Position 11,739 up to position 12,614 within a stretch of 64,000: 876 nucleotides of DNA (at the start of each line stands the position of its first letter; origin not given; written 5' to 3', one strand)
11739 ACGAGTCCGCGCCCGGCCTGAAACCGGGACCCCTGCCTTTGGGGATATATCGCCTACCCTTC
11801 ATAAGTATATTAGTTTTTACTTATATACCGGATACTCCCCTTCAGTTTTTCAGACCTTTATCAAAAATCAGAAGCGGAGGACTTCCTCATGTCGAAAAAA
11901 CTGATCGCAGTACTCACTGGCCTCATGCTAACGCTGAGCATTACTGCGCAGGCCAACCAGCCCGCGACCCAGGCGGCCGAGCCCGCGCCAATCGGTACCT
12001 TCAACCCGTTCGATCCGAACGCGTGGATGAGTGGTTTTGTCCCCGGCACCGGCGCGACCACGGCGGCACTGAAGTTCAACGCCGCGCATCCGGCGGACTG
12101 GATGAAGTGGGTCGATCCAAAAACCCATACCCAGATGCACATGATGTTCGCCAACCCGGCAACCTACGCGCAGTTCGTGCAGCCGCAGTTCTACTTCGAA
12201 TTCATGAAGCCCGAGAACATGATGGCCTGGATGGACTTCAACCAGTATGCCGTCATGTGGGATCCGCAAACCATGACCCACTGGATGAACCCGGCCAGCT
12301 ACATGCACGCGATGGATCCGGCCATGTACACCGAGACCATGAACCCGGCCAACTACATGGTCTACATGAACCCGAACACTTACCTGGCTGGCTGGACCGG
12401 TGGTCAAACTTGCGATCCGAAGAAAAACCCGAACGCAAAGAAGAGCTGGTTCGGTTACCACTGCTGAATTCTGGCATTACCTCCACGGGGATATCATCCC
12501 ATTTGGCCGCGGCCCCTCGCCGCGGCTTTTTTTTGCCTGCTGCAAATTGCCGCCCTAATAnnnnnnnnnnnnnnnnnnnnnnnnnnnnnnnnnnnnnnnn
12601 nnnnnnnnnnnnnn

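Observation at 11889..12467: Secreted Met-rich protein built from a strict 9-residue repeat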

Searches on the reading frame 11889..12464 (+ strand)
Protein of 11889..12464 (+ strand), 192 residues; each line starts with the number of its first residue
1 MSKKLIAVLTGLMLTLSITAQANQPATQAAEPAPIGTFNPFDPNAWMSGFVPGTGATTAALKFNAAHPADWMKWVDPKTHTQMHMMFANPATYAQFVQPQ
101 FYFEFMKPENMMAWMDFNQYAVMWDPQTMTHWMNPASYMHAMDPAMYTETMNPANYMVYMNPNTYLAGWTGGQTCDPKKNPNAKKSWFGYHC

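Call 3: search_protein_families(library=pfam, proteins=[window:11889-12464:+], max_evalue=10)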
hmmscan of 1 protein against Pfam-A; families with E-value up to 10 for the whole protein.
window:11889-12464:+ (192 aa): 1 family
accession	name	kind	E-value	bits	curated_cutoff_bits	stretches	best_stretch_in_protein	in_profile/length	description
PF11870.13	LutB_C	-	8.9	7.2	26.8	1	82-117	33-68/88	Lactate utilisation protein B, C-terminal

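Call 4: search_protein_families(library=ncbifam, proteins=[window:11889-12464:+], max_evalue=10)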
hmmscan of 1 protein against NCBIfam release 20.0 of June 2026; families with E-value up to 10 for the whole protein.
window:11889-12464:+ (192 aa): 1 family
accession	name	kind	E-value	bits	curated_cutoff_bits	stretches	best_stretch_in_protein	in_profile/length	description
NF038217.2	blaOXA-427_like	exception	1.9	7.4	600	1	95-148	78-128/264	OXA-427 family carbapenem-hydrolyzing class D beta-lactamase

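Call 5: search_solved_structures(query=window:11889-12464:+, max_evalue=10)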
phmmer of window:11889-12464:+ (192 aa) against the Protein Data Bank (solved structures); distinct sequences matched with E-value up to 10: 0.

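Call 6: find_homologous_proteins(query=window:11889-12464:+)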
Query window:11889-12464:+ (192 aa): 135 proteins with E <= 0.001 among 181 candidates; the best 120 are listed.
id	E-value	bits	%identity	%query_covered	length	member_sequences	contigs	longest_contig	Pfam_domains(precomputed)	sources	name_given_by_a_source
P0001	5.3e-117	407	90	100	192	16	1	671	-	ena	-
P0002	5.7e-76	273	73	80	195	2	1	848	-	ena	-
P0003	9.2e-76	272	71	80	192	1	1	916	-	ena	-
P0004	9.8e-76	272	68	92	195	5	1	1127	-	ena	-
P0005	6.9e-75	269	66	98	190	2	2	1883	-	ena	-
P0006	1.7e-74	268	64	98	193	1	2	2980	-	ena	-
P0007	7.3e-74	266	70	80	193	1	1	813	-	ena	-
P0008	8.2e-74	266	64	100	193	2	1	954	-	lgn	-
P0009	2.0e-73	264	66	88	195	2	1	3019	-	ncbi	-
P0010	2.4e-73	264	66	90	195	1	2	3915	-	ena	-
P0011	5.6e-73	263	64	98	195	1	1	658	-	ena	-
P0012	9.3e-73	262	66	91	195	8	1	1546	-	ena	-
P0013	1.3e-72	262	62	100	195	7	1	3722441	-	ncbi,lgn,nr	ncbi:MAG: hypothetical protein JSU67_11755 [Gammaproteobacteria bacterium]|nr:MAG: hypothetical prot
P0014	1.1e-71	259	63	100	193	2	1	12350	-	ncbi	-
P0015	1.2e-71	259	62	99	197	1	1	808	-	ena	-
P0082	6.4e-56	207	58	88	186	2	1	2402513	-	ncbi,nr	ncbi:MAG: hypothetical protein R8G33_07675 [Gammaproteobacteria bacterium]|nr:hypothetical protein [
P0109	1.3e-37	147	50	85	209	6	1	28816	-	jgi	jgi:hypothetical protein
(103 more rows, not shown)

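Call 12: find_encoding_contigs(protein=P0013, flank=8000, max_places=2)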
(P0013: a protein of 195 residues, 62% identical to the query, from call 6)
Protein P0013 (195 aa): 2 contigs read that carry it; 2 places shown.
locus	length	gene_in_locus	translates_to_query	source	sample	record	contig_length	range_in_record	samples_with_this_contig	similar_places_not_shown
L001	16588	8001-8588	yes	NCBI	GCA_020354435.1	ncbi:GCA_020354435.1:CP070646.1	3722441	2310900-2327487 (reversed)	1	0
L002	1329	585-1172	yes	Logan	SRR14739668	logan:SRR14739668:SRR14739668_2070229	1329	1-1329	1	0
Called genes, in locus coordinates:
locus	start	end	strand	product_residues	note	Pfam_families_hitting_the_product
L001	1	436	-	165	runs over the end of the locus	PF11026:DUF2721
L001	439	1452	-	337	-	PF00291:PALP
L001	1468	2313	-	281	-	PF00892:EamA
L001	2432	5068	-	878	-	PF06808:DctM, PF11874:DUF3394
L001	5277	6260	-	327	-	PF16868:NMT1_3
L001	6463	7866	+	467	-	PF01554:MatE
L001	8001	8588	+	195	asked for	-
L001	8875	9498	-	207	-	PF02798:GST_N, PF13409:GST_N_2, PF13417:GST_N_3 (weak)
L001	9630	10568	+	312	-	PF00126:HTH_1, PF03466:LysR_substrate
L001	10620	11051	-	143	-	PF13424:TPR_12 (weak)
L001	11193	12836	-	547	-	-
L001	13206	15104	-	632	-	PF13432:TPR_16 (faint), PF21033:RMD1-3 (faint), PF00515:TPR_1 (faint), PF07719:TPR_2 (faint), PF13181:TPR_8 (faint), PF13428:TPR_14 (faint), PF13431:TPR_17 (faint), PF13414:TPR_11 (weak), +1 more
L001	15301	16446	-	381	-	PF00486:Trans_reg_C, PF00561:Abhydrolase_1, PF12697:Abhydrolase_6 (weak), PF12146:Hydrolase_4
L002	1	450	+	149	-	?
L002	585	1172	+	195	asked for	-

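Call 13: find_encoding_contigs(protein=P0082, flank=8000, max_places=2)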
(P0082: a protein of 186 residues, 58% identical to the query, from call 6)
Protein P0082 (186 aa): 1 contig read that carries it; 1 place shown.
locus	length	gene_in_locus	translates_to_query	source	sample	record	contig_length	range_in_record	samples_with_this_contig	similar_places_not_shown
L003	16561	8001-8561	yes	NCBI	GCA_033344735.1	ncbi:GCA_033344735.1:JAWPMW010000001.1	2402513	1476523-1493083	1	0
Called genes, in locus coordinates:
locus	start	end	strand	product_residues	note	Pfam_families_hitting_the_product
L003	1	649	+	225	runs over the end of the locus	PF02678:Pirin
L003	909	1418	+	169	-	PF01872:RibD_C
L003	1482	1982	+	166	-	-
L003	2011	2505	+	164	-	PF13671:AAA_33, PF01712:dNK (faint), PF13238:AAA_18 (weak)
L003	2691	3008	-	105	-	PF01022:HTH_5, PF12840:HTH_20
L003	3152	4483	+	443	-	PF03349:Toluene_X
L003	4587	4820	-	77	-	-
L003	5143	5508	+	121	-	PF11964:SpoIIAA-like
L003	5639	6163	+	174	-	PF01292:Ni_hydr_CYTB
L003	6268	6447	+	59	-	-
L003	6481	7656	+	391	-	PF00144:Beta-lactamase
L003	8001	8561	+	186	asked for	-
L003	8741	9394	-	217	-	PF10677:DUF2490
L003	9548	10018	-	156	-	PF10517:DM13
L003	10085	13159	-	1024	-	PF00873:ACR_tran, PF03176:MMPL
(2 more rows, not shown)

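Call 14: find_encoding_contigs(protein=P0109, flank=8000, max_places=2)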
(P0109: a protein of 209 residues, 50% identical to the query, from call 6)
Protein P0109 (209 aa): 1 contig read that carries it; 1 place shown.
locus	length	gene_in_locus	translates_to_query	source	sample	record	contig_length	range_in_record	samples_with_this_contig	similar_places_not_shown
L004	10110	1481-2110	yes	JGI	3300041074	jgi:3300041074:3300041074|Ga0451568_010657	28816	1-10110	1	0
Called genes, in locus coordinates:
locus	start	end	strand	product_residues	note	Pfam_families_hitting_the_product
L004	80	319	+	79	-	-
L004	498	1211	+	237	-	-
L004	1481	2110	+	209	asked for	-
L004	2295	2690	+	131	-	PF03061:4HBT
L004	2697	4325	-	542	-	PF02696:SelO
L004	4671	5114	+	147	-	-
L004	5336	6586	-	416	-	PF08668:HDOD (faint), PF01966:HD, PF13487:HD_5, PF01966:HD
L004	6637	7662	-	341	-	PF02253:PLA1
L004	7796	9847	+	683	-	PF08497:Radical_SAM_N, PF04055:Radical_SAM, PF11842:DUF3362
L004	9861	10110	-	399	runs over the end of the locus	-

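Call 17: find_related_loci(query=A1, collection=genome_contigs, flank=8000)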
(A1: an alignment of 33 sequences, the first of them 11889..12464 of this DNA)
Query A1 (192 aa) in genome_contigs; peptide patterns used: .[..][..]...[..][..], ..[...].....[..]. (x = any residue, [..] = any of these).
130 stretches matched a pattern; 91 encode a relative of the query (tblastn E <= 1e-3); the best 80 are kept; 79 distinct loci.
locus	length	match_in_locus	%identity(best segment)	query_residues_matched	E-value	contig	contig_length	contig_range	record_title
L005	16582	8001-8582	62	1-192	3e-76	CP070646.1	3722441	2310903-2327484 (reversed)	MAG: Gammaproteobacteria bacterium isolate bin89 chromosome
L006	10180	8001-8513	64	21-192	2e-65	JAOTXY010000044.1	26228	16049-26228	MAG: Gammaproteobacteria bacterium isolate 21_Jan_SF_Bin30 21_Jan_SF_Bin30_scaffold_985_c1, whole genome shotgun sequenc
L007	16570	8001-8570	60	3-192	5e-66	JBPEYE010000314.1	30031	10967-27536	MAG: Gammaproteobacteria bacterium isolate MAG42 MAG42_MAG42_314, whole genome shotgun sequence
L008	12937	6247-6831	55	1-192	8e-65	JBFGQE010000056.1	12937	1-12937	MAG: Gammaproteobacteria bacterium isolate Mix_sand04.2021.02.G.34 k141_751749_length_12937_cov_9.6790, whole genome sho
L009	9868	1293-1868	61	1-192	5e-64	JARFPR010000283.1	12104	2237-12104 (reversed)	MAG: Gammaproteobacteria bacterium isolate MAG_Ve_Sed_03 k141_5415813, whole genome shotgun sequence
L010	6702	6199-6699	64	3-166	5e-64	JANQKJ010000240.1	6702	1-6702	MAG: Gammaproteobacteria bacterium isolate PL25a_bin.154 k99_4584739, whole genome shotgun sequence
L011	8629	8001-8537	59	18-192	3e-63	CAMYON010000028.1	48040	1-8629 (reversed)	MAG: uncultured Gammaproteobacteria bacterium isolate FCS_Gamma_011 genome assembly, contig: scaffold_296, whole genome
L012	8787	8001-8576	55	1-192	8e-63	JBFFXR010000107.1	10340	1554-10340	MAG: Gammaproteobacteria bacterium isolate Mix_sand01.2020.11.D.3 k141_3440173_length_10340_cov_15.1921, whole genome sh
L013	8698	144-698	56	15-192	2e-62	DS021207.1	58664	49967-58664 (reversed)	Olavius algarvensis Gamma 3 endosymbiont Gutless_Worm_Scaffold98 genomic scaffold, whole genome shotgun sequence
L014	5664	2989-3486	63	5-171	2e-62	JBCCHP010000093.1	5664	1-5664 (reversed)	MAG: Pseudomonadota bacterium isolate P01_B01_bin.7 k141_2414912_length_5664_cov_6.0000, whole genome shotgun sequence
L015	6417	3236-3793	58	15-192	4e-62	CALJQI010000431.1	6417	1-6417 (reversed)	MAG: uncultured Gammaproteobacteria bacterium isolate N3_Bin_MAXBIN__027_1 genome assembly, contig: c_000003038594, whol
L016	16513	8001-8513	64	22-192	1e-61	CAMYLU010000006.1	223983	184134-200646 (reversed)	MAG: uncultured Gammaproteobacteria bacterium isolate FCS_Gamma_010 genome assembly, contig: scaffold_8, whole genome sh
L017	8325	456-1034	56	1-192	1e-61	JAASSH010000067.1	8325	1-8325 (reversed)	MAG: Gammaproteobacteria bacterium isolate HS_metabat.13 HS_C404, whole genome shotgun sequence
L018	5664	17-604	56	1-192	3e-61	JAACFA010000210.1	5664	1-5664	MAG: Gammaproteobacteria bacterium isolate bin.4 scaffold_15219, whole genome shotgun sequence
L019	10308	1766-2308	54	16-192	6e-58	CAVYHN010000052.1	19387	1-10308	MAG: uncultured Gammaproteobacteria bacterium isolate MFD03551.bin.2.49 genome assembly, contig: contig_70936, whole gen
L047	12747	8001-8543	39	1-188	4e-30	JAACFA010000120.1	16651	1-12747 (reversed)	MAG: Gammaproteobacteria bacterium isolate bin.4 scaffold_6266, whole genome shotgun sequence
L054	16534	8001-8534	38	8-188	4e-28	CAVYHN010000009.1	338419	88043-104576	MAG: uncultured Gammaproteobacteria bacterium isolate MFD03551.bin.2.49 genome assembly, contig: contig_15270, whole gen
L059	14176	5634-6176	36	1-188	2e-27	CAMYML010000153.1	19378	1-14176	MAG: uncultured Gammaproteobacteria bacterium isolate FO_M_Gamma_012 genome assembly, contig: scaffold_6984, whole genom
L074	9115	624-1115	39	5-166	3e-24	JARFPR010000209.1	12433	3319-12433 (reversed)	MAG: Gammaproteobacteria bacterium isolate MAG_Ve_Sed_03 k141_6244972, whole genome shotgun sequence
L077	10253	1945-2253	46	60-166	1e-22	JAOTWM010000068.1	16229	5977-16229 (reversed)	MAG: Gammaproteobacteria bacterium isolate 13_May_SF_Bin80 13_May_SF_Bin80_scaffold_2675_c1, whole genome shotgun sequen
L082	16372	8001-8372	38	62-179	5e-20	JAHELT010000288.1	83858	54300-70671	MAG: Chromatiales bacterium isolate Ww634 NODE_337_length_83858_cov_3.584341, whole genome shotgun sequence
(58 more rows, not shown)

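Call 18: predict_structure(alignment_id=A1)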
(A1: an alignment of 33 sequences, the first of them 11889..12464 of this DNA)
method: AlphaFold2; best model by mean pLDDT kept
length: 192 residues; sequences in the alignment: 33
mean_pLDDT: 57.5   pTM: 0.35
mean pLDDT of the five models: 57.5, 56.4, 53.8, 51.7, 49.5
residues with pLDDT >= 90: 0; 70-90: 36; 50-70: 111; < 50: 45
segments of 3 or more residues with pLDDT < 50: 23-63
pLDDT, mean of each block of 10 residues (from residue 1): 71 63 44 41 40 35 49 59 56 59 68 72 74 60 55 60 56 65 64 63
secondary structure, 60 per line:
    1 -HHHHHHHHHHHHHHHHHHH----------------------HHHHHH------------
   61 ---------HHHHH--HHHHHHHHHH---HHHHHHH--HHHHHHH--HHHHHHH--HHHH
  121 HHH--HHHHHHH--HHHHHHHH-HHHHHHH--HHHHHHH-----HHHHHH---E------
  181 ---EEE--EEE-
elements in order: H2-20 H43-48 H70-74 H77-86 H90-96 H99-105 H108-114 H117-123 H126-132 H135-142 H144-150 H153-159 H165-170 E184-186 E189-191

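Call 27: search_protein_representatives(alignment_id=A1)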
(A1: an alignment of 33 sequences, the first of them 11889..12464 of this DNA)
Query: 33 sequences, 195 profile positions. Proteins with E-value up to 0.001 (for the whole library): 159; up to 1e-10: 126; up to 1e-30: 60. The best 150 are listed.
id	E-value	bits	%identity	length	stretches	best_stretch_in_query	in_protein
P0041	6.3e-84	297.0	-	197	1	1-195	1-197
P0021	1.1e-81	289.7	-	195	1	1-195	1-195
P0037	1.2e-81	289.6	-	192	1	1-195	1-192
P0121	1.6e-62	227.2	-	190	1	2-181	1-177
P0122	1.8e-62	227.0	-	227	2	9-194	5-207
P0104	2.3e-60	220.1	-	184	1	5-188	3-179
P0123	8.0e-57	208.6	-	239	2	2-194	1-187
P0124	2.7e-56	206.9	-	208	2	2-194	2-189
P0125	1.2e-52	194.9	-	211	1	5-189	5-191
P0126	2.8e-51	190.5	-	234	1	28-189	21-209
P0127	4.5e-51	189.8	-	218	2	19-194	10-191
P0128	3.0e-50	187.1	-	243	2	2-183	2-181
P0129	5.6e-50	186.2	-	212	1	3-187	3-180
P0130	6.4e-50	186.0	-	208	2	4-174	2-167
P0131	2.4e-48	180.9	-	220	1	4-184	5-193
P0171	3.8e-32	128.0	-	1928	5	77-179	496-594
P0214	7.2e-19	84.7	-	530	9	90-135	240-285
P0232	4.3e-13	65.9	-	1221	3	121-168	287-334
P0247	1.5e-08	51.1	-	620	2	63-174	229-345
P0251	1.3e-06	44.7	-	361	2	95-181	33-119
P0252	2.5e-06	43.8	-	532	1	77-184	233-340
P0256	3.9e-06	43.2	-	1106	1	91-179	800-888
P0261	2.5e-05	40.5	-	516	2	63-180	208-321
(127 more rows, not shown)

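Call 28: search_protein_families(library=pfam, proteins=[P0171, P0214, P0232, P0247, P0252, P0256, P0261, P0251], max_evalue=0.001)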
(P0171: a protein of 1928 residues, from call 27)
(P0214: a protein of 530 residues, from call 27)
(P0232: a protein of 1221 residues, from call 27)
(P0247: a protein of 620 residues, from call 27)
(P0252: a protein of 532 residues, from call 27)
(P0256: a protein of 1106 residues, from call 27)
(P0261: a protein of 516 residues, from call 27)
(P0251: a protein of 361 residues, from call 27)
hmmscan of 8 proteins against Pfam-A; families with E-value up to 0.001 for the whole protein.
P0171 (1928 aa): 1 family
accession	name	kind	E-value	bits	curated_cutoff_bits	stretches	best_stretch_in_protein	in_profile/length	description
PF15324.11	TALPID3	-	2.8e-142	476.4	27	1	792-1668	388-1261/1261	Hedgehog signalling target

P0214 (530 aa): 2 families
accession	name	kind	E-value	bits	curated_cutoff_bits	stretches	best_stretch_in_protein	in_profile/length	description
PF04913.17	Baculo_Y142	-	1.3e-08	34.4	25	0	38-73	60-96/440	Baculovirus Y142 protein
PF24612.2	Ig_TgrO1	-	0.00023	21.7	27.9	0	202-220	44-62/81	TgrO1-like, immunoglobulin-like domain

P0232 (1221 aa): 0 families

P0247 (620 aa): 0 families

P0252 (532 aa): 3 families
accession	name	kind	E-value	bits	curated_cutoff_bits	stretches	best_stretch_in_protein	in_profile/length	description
PF13639.12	zf-RING_2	-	8e-06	26.5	27.3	1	401-434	1-34/44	Ring finger domain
PF17123.11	zf-RING_11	-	2.9e-05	24.1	27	1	403-430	2-29/29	RING-like zinc finger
PF23555.2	zf-RING_Vps41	-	0.00091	19.2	30.3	0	402-432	2-37/52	Vps41 C-terminal RING finger domain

P0256 (1106 aa): 0 families

P0261 (516 aa): 1 family
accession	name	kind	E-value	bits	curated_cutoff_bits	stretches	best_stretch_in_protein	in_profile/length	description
PF00635.32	Motile_Sperm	-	8e-28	96.9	25.9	1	5-108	2-105/109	MSP (Major sperm protein) domain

P0251 (361 aa): 0 families

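Call 30: fold_search(model_id=the predicted structure, library=pdb)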
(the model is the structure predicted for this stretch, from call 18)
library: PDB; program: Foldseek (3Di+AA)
matches with E <= 10: 0; with E <= 0.001: 0
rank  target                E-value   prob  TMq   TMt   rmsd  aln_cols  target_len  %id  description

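Call 59: search_protein_families(library=ncbifam, proteins=[L047:3-3122:-, L059:651-1688:-, L054:4143-5936:+, L054:6036-6518:-, L054:6518-7255:-], max_evalue=0.001)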
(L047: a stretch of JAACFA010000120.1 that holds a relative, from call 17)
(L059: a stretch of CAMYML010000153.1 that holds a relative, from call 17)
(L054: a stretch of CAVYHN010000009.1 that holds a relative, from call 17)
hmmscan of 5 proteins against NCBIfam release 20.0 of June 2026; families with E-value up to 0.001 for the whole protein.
L047:3-3122:- (1040 aa): 15 families
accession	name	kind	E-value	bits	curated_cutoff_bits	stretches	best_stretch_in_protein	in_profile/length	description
NF033617.1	RND_permease_2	subfamily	3.4e-139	465.6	1250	1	21-1029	11-965/1009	multidrug efflux RND transporter permease subunit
NF000282.2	RND_permease_1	subfamily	1.5e-109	367.4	1250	1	23-1028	13-984/1029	multidrug efflux RND transporter permease subunit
TIGR00915.1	2A0602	subfamily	8.9e-91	305.2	940.35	1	23-1029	14-986/1050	efflux RND transporter permease subunit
NF007905.0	PRK10614.1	equivalog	1.2e-78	264.9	1774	1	21-1029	14-966/1025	multidrug efflux RND transporter permease subunit MdtC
NF007798.0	PRK10503.1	equivalog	2.1e-75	254.1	1584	2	15-855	16-824/1040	MdtB/MuxB family multidrug efflux RND transporter permease subunit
TIGR00914.1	2A0601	subfamily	2.8e-74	250.5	701.45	1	27-1028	22-992/1051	CusA/CzcA family heavy metal efflux RND transporter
NF007133.0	PRK09579.1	equivalog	7.3e-71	239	1763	1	23-1028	16-959/1017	multidrug efflux RND transporter permease subunit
NF007131.0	PRK09577.1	equivalog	4.4e-66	223.3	1768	1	23-1027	14-978/1045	multidrug efflux RND transporter permease subunit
NF007842.1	PRK10555.1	equivalog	1.8e-65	221.5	1854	2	23-612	14-595/1036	multidrug efflux RND transporter permease AcrD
NF000037.1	RND_perm_OqxB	exception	2e-59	201.4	2200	1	23-1029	16-992/1050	multidrug efflux RND transporter permease subunit OqxB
NF011706.2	PRK15127.1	equivalog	9.2e-49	166.2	2150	2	23-613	14-597/1049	multidrug efflux RND transporter permease subunit AcrB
TIGR03480.1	HpnN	hypoth_equivalog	3.4e-09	35.3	751.85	1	324-532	234-433/862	hopanoid biosynthesis associated RND transporter like protein HpnN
TIGR00921.1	2A067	subfamily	2e-07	29.5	351.9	1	905-1027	179-305/733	hydrophobe/amphiphile efflux-3 (HAE3) family transporter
TIGR00916.1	2A0604s01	subfamily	5.9e-06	26.1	148.6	1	328-501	59-229/231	SecD/SecF family protein translocase subunit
TIGR00966.2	transloc_SecF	equivalog_domain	0.00014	21.5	160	0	352-505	120-271/279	protein translocase subunit SecF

L059:651-1688:- (346 aa): 25 families
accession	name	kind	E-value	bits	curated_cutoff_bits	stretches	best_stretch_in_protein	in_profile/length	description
TIGR01730.1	RND_mfp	subfamily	5.8e-64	216.1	94.9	1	34-330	10-308/322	efflux RND transporter periplasmic adaptor subunit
TIGR00999.1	8a0102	subfamily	8e-38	130.1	319.3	1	70-328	2-263/271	CzcB/NccB family metal efflux transporter periplasmic adaptor subunit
NF007132.1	PRK09578.1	equivalog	2.4e-22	79.2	512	2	24-174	39-189/396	MexX/AxyX family multidrug efflux RND transporter periplasmic adaptor subunit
NF008589.1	PRK11556.1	equivalog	7.9e-22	77.7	391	2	25-183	59-217/392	MdtA/MuxA family multidrug efflux RND transporter periplasmic adaptor subunit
NF033138.2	RND-peri-MexC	equivalog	4.3e-20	72.2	625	2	28-184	41-197/375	MexC family multidrug efflux RND transporter periplasmic adaptor subunit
TIGR00998.1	8a0101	subfamily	1.5e-17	63.6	390.8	2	143-216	189-262/334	EmrA/EmrK family multidrug efflux transporter periplasmic adaptor subunit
NF000272.2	OqxA_adapt_sub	exception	3.5e-17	62.5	835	1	41-183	58-200/391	multidrug efflux RND transporter periplasmic adaptor subunit OqxA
NF011604.1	PRK15030.1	equivalog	4.8e-17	62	765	2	41-184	56-199/397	multidrug efflux RND transporter periplasmic adaptor subunit AcrA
NF045904.1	RND-peri-MexE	equivalog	1.4e-16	60.4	714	1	41-188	54-201/390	multidrug efflux RND transporter periplasmic adaptor subunit MexE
NF007785.0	PRK10476.1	equivalog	2.9e-15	56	376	2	129-188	179-238/347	multidrug transporter subunit MdtN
NF002939.0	PRK03598.1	equivalog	5.1e-15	55.5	393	3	134-188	180-234/332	secretion protein HlyD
NF007850.1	PRK10559.1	equivalog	1.5e-14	53.9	400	1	53-220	43-209/303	p-hydroxybenzoic acid efflux pump subunit AaeA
NF008606.0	PRK11578.1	equivalog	2.2e-14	53.4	342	1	21-332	32-365/371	macrolide transporter subunit MacA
NF007303.0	PRK09783.1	subfamily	5.7e-13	48.1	390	1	160-328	216-385/414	copper/silver efflux system membrane fusion protein CusB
NF007362.0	PRK09859.1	equivalog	1.1e-12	47.8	738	1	51-337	62-368/385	multidrug transporter subunit MdtE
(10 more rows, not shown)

L054:4143-5936:+ (598 aa): 1 family
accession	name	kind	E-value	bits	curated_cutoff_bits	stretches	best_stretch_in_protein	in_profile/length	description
NF045694.1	seleno_TsoB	exception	3.6e-05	22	805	1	43-158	455-570/572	rhodanese/DsbD fusion-like selenoprotein TsoB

L054:6036-6518:- (161 aa): 0 families

L054:6518-7255:- (246 aa): 0 families

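Call 72: predict_structure(alignment_id=A2)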
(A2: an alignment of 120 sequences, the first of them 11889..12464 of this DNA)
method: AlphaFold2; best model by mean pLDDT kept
length: 192 residues; sequences in the alignment: 120
mean_pLDDT: 76.6   pTM: 0.56
mean pLDDT of the five models: 76.6, 75.9, 72.9, 72.5, 67.5
residues with pLDDT >= 90: 60; 70-90: 67; 50-70: 43; < 50: 22
segments of 3 or more residues with pLDDT < 50: 23-35, 50-57
pLDDT, mean of each block of 10 residues (from residue 1): 82 74 44 50 60 47 87 97 93 84 85 93 97 97 93 85 67 60 65 56
secondary structure, 60 per line:
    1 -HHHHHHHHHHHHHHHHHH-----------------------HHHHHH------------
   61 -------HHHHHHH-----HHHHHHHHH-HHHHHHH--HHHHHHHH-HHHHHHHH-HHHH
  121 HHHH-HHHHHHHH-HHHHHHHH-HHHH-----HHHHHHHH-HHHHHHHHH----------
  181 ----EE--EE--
elements in order: H2-19 H43-48 H68-74 H80-88 H90-96 H99-106 H108-115 H117-124 H126-133 H135-142 H144-147 H153-160 H162-170

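Call 74: fold_search(model_id=the predicted structure, library=pdb)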
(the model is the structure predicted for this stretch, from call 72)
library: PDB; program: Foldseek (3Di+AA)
matches with E <= 10: 0; with E <= 0.001: 0
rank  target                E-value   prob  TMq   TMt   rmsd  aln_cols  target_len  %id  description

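Call 83: search_protein_families(library=pfam, proteins=[L074:5213-5524:-, L074:5557-6021:-, L074:6096-7391:-, L074:7395-7772:-, L074:3607-4392:-, L082:10603-11826:+, L082:11864-13624:-, L082:8638-9723:+, L077:2535-3116:-, L077:3210-3917:-], max_evalue=0.001)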
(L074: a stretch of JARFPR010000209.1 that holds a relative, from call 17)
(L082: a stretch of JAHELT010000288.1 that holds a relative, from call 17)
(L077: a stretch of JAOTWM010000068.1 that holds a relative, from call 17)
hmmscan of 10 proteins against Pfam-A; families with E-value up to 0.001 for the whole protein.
L074:5213-5524:- (104 aa): 1 family
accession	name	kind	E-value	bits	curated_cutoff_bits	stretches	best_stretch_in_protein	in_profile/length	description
PF08770.17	SoxZ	-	6.7e-28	96.7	25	1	13-100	8-96/98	Sulphur oxidation protein SoxZ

L074:5557-6021:- (155 aa): 1 family
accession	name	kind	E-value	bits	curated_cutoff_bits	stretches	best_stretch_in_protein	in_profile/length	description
PF13501.12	SoxY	-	3.1e-29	101.9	28.4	1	51-153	3-112/112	Sulfur oxidation protein SoxY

L074:6096-7391:- (432 aa): 9 families
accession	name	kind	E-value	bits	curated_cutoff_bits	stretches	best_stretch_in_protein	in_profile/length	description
PF21706.3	FCSD_central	-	3.6e-49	166.1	27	1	173-289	1-116/116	Sulfide dehydrogenase [flavocytochrome c] flavoprotein chain, central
PF09242.17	FCSD-flav_bind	-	2.6e-27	95.4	26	1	364-431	1-71/71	Flavocytochrome c sulphide dehydrogenase, flavin-binding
PF07992.20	Pyr_redox_2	-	2.9e-14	53.6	26.1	1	43-144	2-108/291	Pyridine nucleotide-disulphide oxidoreductase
PF01266.30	DAO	-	1.3e-06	28.7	27.9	1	43-75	1-31/353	FAD dependent oxidoreductase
PF13454.12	NAD_binding_9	-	4.6e-05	23.9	21.8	0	45-77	1-35/155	FAD-NAD(P)-binding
PF21799.2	MurD-like_N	-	5.6e-05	23.8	27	0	43-124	2-84/88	Mur ligase MurD-like, N-terminal domain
PF13450.12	NAD_binding_8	-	6e-05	23.7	21.9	1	46-76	1-29/68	NAD(P)-binding Rossmann-like domain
PF00070.33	Pyr_redox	-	0.00019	22.3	22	1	43-75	1-31/82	Pyridine nucleotide-disulphide oxidoreductase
PF10518.14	TAT_signal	-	0.0002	21.6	22.7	1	10-28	3-21/21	TAT (twin-arginine translocation) pathway signal sequence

L074:7395-7772:- (126 aa): 2 families
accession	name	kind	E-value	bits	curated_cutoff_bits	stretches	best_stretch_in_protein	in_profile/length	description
PF13442.11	Cytochrome_CBB3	-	7.5e-05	23.4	27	1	56-122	8-67/68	Cytochrome C oxidase, cbb3-type, subunit III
PF00034.26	Cytochrom_C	-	0.00016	23.4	21.3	0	58-96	8-47/90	Cytochrome c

L074:3607-4392:- (262 aa): 0 families

L082:10603-11826:+ (408 aa): 1 family
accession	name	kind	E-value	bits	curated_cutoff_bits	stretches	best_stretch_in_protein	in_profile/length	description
PF04143.19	Sulf_transp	-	1.1e-55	189.8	27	1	27-367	1-309/310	Sulphur transport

L082:11864-13624:- (587 aa): 2 families
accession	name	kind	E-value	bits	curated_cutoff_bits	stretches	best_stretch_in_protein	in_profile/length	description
PF02872.23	5_nucleotid_C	-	2.7e-14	54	23.6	1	406-538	20-145/158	5'-nucleotidase, C-terminal domain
PF00149.33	Metallophos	-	1.2e-05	26.2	21.5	1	44-314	2-190/191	Calcineurin-like phosphoesterase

L082:8638-9723:+ (362 aa): 1 family
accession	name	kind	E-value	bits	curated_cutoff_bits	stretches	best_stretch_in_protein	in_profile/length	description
PF03625.19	DUF302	-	2.3e-10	40.6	23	1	267-319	11-62/63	Domain of unknown function DUF302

L077:2535-3116:- (194 aa): 1 family
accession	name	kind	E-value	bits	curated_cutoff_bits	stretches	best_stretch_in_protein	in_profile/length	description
PF02635.20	DsrE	-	2.3e-07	31.4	22.7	1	94-193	17-115/116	DsrE/DsrF-like family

L077:3210-3917:- (236 aa): 0 families
